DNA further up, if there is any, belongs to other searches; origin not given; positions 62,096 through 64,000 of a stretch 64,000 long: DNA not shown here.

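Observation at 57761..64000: Pel-like exopolysaccharide locus of atypical composition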

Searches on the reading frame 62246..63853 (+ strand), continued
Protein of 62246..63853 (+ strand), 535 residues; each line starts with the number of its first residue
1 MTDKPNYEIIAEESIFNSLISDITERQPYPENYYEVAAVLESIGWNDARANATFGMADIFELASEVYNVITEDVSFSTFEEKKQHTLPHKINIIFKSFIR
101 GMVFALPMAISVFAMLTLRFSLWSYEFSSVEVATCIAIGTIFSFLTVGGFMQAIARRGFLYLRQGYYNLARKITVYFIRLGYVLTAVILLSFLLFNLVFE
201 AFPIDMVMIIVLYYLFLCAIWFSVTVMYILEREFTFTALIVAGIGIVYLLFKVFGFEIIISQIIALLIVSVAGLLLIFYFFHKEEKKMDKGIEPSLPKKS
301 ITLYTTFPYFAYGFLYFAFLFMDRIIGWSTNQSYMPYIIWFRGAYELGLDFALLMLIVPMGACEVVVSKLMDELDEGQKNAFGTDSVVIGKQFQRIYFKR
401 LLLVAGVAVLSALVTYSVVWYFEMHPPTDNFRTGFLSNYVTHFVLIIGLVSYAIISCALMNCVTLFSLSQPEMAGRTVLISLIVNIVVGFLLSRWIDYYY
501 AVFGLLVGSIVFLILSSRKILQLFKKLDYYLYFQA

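Call 62: fold_search(model_id=the predicted structure, library=pdb)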
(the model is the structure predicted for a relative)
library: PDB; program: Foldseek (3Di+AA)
matches with E <= 10: 286; with E <= 0.001: 14
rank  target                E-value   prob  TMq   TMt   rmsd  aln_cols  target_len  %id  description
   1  8pn9_A                1.3e-05  1.00  0.40  0.39  13.9       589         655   10  Structure of human oligosaccharyltransferase OST-A complex bound to NGI-1 (released 2024-05-08)
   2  6ezn_F                1.7e-05  1.00  0.43  0.43  13.1       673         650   10  Cryo-EM structure of the yeast oligosaccharyltransferase (OST) complex (released 2018-01-17)
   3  7zli_A                1.7e-05  1.00  0.40  0.39  10.9       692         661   11  Cryo-EM structure of C-mannosyltransferase CeDPY19, in complex with Dol25-P-Man and bound to CMT2-Fab and anti-Fab nan (released 2023-01-11)
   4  6ftg_5                2.9e-05  1.00  0.39  0.39  14.6       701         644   10  Subtomogram average of OST-containing ribosome-translocon complexes from canine rough microsomal membranes (released 2018-03-21)
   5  6s7t_A                3.7e-05  1.00  0.35  0.32  12.6       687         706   11  Cryo-EM structure of human oligosaccharyltransferase complex OST-B (released 2019-12-18)
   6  6gxc_A                4.3e-05  1.00  0.39  0.36  10.2       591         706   11  Bacterial oligosaccharyltransferase PglB in complex with an inhibitory peptide and a reactive lipid-linked oligosaccha (released 2018-11-14)
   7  8if8_C                5.5e-05  1.00  0.32  0.34  16.4       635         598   13  Arabinosyltransferase AftA (released 2023-05-31)
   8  5ogl_A                6.5e-05  1.00  0.39  0.36   9.7       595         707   11  Structure of bacterial oligosaccharyltransferase PglB in complex with an acceptor peptide and an lipid-linked oligosac (released 2017-10-25)
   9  7zlh_A                6.5e-05  1.00  0.34  0.34  12.8       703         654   10  Cryo-EM structure of C-mannosyltransferase CeDPY19, in apo state, bound to CMT2-Fab and anti-Fab nanobody (released 2023-01-11)
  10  3waj                  7.4e-05  1.00  0.39  0.33  12.7       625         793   12  Crystal structure of the Archaeoglobus fulgidus oligosaccharyltransferase (O29867_ARCFU) complex with Zn and sulfate (released 2013-10-30)
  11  9n9j_I                1.8e-04  1.00  0.36  0.34  12.4       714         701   10  Structure of a GRP94 folding intermediate engaged with a CCDC134- and FKBP11-bound secretory translocon (released 2025-11-19)
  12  7zlg_A                2.1e-04  1.00  0.38  0.37  11.9       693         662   10  Cryo-EM structure of C-mannosyltransferase CeDPY19, in complex with acceptor peptide and bound to CMT2-Fab and anti-Fa (released 2023-01-11)
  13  8if8_B                3.0e-04  1.00  0.32  0.32  15.6       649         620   13  Arabinosyltransferase AftA (released 2023-05-31)
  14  5f15                  9.7e-04  1.00  0.44  0.50   8.1       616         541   10  Crystal Structure of ArnT from Cupriavidus metallidurans bound to Undecaprenyl phosphate (released 2016-02-17)
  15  5ezm                  1.2e-03  1.00  0.41  0.47   8.7       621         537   11  Crystal Structure of ArnT from Cupriavidus metallidurans in the apo state (released 2016-02-17)
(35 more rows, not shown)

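Call 68: predict_structure(alignment_id=A1)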
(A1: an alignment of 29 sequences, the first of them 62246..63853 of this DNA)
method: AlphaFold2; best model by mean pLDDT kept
length: 535 residues; sequences in the alignment: 29
mean_pLDDT: 79.4   pTM: 0.73
mean pLDDT of the five models: 79.4, 79.2, 77.5, 75.6, 73.4
residues with pLDDT >= 90: 90; 70-90: 351; 50-70: 59; < 50: 35
segments of 3 or more residues with pLDDT < 50: 1-5, 73-83, 331-342, 531-535
pLDDT, mean of each block of 10 residues (from residue 1): 47 83 81 84 84 83 84 43 63 81 72 66 67 77 79 76 78 84 86 85 83 88 83 83 89 88 91 89 76 68 76 84 70 39 70 88 87 75 67 89 95 92 78 77 93 94 85 90 92 86 94 95 72 41
secondary structure, 60 per line:
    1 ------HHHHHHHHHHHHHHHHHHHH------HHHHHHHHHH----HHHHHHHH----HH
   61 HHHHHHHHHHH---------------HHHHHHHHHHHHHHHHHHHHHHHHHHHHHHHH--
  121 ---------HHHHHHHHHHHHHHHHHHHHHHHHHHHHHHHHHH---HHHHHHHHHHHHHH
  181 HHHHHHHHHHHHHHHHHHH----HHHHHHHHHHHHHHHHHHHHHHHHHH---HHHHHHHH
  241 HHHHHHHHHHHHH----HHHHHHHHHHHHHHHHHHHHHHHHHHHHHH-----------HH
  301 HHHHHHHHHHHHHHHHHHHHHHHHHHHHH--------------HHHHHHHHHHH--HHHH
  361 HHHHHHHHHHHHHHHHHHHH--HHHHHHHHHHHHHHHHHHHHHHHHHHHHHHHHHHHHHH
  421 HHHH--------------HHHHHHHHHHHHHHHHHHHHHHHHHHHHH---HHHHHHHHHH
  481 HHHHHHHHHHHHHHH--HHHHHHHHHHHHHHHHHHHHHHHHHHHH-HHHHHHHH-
elements in order: H7-26 H33-42 H47-54 H59-71 H87-118 H130-163 H167-199 H204-229 H233-253 H258-287 H299-329 H344-354 H357-380 H383-424 H439-467 H471-495 H498-525 H527-534

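Call 70: fold_search(model_id=the predicted structure, library=pdb)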
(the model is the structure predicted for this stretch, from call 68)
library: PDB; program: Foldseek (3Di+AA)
matches with E <= 10: 142; with E <= 0.001: 33
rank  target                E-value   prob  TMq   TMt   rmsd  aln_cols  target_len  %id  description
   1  9r1f_A                1.8e-05  1.00  0.55  0.60   6.5       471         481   14  Cryo-EM structure of human MATE1 in complex with metformin (released 2025-11-05)
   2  3wbn_A                2.7e-05  1.00  0.50  0.58   6.6       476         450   14  Crystal structure of MATE in complex with MaL6 (released 2013-06-12)
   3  6gwh                  4.0e-05  1.00  0.50  0.59   6.9       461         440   14  Outward-facing conformation of a multidrug resistance MATE family transporter of the MOP superfamily. (released 2019-06-05)
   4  4mlb_C                4.1e-05  1.00  0.51  0.58   6.6       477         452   15  Reverse polarity of binding pocket suggests different function of a MOP superfamily transporter from Pyrococcus furios (released 2013-09-25)
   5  4mlb_A                4.3e-05  1.00  0.52  0.59   6.6       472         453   14  Reverse polarity of binding pocket suggests different function of a MOP superfamily transporter from Pyrococcus furios (released 2013-09-25)
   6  6hfb_B                4.8e-05  1.00  0.52  0.60   6.4       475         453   14  Outward-facing conformation of a multidrug resistance MATE family transporter of the MOP superfamily. (released 2019-06-12)
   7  9r10_A                5.0e-05  1.00  0.55  0.59   6.5       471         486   15  Cryo-EM structure of human MATE1 in complex with cimetidine (released 2025-11-05)
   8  3w4t                  7.3e-05  1.00  0.51  0.58   6.6       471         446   15  Crystal structure of MATE P26A mutant (released 2013-04-03)
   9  9r1g_A                8.9e-05  1.00  0.54  0.59   6.3       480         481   15  Cryo-EM structure of human MATE1 (released 2025-11-05)
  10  5y50                  1.2e-04  1.00  0.49  0.57   8.9       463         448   12  Crystal structure of eukaryotic MATE transporter AtDTX14 (released 2017-12-06)
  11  6ids                  1.2e-04  1.00  0.54  0.64   6.3       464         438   15  Crystal structure of Vibrio cholerae MATE transporter VcmN D35N mutant (released 2019-01-16)
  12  9rsj_A                1.4e-04  1.00  0.52  0.59   7.9       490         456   15  Cryo-EM structure of MATE transporter NorM-VC in complex with doxorubicin (released 2025-11-26)
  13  3vvn                  1.4e-04  1.00  0.51  0.59   6.8       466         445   14  Crystal structure of MATE in the straight conformation (released 2013-04-03)
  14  3vvo                  1.5e-04  1.00  0.50  0.58   6.7       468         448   15  Crystal structure of MATE in the bent conformation (released 2013-04-03)
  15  4mlb_B                1.5e-04  1.00  0.52  0.59   6.5       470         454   14  Reverse polarity of binding pocket suggests different function of a MOP superfamily transporter from Pyrococcus furios (released 2013-09-25)
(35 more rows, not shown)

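Call 72: search_solved_structures(query=L002:18359-20200:+, max_evalue=0.001, show_alignments=3)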
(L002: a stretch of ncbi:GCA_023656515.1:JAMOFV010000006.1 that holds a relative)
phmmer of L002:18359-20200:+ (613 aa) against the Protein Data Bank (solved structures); distinct sequences matched with E-value up to 0.001: 5.
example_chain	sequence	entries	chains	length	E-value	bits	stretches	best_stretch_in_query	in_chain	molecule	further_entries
5z7c_A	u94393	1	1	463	1e-27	100.5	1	341-537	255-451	3'3'-cGAMP-specific phosphodiesterase 3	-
4mcw_A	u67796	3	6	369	2e-20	76.5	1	334-538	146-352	Metal dependent phosphohydrolase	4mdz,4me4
9rbz_A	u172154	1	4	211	6.1e-18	68.2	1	372-539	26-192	HD domain/sensory box protein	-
9rc0_A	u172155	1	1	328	1.9e-17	66.6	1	372-539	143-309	HD domain/sensory box protein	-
4r8z_A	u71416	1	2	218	2e-16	63.2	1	356-538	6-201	Cyclic di-GMP phosphodiesterase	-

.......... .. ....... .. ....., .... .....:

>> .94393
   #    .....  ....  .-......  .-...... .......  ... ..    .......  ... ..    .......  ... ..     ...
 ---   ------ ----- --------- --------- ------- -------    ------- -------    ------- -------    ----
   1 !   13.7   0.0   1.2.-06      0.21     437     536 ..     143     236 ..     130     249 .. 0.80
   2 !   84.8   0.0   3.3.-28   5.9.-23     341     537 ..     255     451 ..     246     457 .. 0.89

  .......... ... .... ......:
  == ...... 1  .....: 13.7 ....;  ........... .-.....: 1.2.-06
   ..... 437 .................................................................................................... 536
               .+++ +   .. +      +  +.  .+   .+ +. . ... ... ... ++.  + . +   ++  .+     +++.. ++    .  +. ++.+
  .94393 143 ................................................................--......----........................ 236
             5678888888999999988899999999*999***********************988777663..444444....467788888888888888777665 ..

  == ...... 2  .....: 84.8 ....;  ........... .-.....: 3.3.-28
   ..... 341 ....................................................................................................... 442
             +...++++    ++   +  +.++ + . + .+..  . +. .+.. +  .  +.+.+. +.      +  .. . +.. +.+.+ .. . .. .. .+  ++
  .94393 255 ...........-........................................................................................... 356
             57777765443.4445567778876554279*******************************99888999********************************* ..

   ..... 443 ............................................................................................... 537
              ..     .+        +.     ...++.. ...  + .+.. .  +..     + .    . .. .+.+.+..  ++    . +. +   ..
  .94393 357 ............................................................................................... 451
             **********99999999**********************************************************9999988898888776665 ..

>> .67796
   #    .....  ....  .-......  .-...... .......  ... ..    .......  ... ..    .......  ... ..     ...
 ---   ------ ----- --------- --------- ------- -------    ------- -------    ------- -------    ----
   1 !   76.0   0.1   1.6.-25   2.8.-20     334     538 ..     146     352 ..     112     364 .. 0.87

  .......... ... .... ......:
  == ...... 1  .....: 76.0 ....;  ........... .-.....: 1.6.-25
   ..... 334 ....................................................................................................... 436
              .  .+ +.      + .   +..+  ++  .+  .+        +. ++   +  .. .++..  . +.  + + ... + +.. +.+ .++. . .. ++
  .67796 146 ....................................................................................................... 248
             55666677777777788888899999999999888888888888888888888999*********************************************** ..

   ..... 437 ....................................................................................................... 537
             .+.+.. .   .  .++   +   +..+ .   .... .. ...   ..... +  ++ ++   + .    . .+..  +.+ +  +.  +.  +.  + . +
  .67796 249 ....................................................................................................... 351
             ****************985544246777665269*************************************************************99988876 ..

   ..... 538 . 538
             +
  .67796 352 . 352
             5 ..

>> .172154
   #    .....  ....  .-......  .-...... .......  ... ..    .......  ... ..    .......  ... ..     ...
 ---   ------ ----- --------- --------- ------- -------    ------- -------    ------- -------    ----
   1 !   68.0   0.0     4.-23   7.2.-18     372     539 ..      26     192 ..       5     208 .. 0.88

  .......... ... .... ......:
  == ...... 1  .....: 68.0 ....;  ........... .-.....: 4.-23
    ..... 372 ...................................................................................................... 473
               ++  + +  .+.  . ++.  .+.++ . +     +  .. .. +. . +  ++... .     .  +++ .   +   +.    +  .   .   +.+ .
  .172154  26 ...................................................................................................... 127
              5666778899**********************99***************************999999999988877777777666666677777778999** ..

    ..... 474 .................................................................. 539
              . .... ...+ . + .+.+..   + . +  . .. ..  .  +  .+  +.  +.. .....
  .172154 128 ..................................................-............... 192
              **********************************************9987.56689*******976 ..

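Call 83: search_solved_structures(query=A8, max_evalue=10)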
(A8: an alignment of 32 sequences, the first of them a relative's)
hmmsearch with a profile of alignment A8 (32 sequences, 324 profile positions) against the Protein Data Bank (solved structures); distinct sequences matched with E-value up to 10: 8.
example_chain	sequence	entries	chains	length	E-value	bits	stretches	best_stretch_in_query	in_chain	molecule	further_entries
3ci6_A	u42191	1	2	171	0.00018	24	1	22-80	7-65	Phosphoenolpyruvate-protein phosphotransferase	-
4hhu_A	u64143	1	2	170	0.035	16.4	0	200-257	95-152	OR280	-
3trc_A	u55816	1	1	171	0.038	16.3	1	21-82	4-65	Phosphoenolpyruvate-protein phosphotransferase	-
4pww_A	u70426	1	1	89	0.28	13.5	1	197-252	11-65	OR494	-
2nly_A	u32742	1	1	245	0.57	12.4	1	229-279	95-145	Divergent polysaccharide deacetylase hypothetical protein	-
9quc_A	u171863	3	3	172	1.1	11.4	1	197-251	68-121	TFD-EH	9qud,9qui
6zv9_A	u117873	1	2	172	1.2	11.4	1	197-251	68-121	TFD-EE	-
6wxp_A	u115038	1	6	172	1.2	11.4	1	197-251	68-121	TFD-EE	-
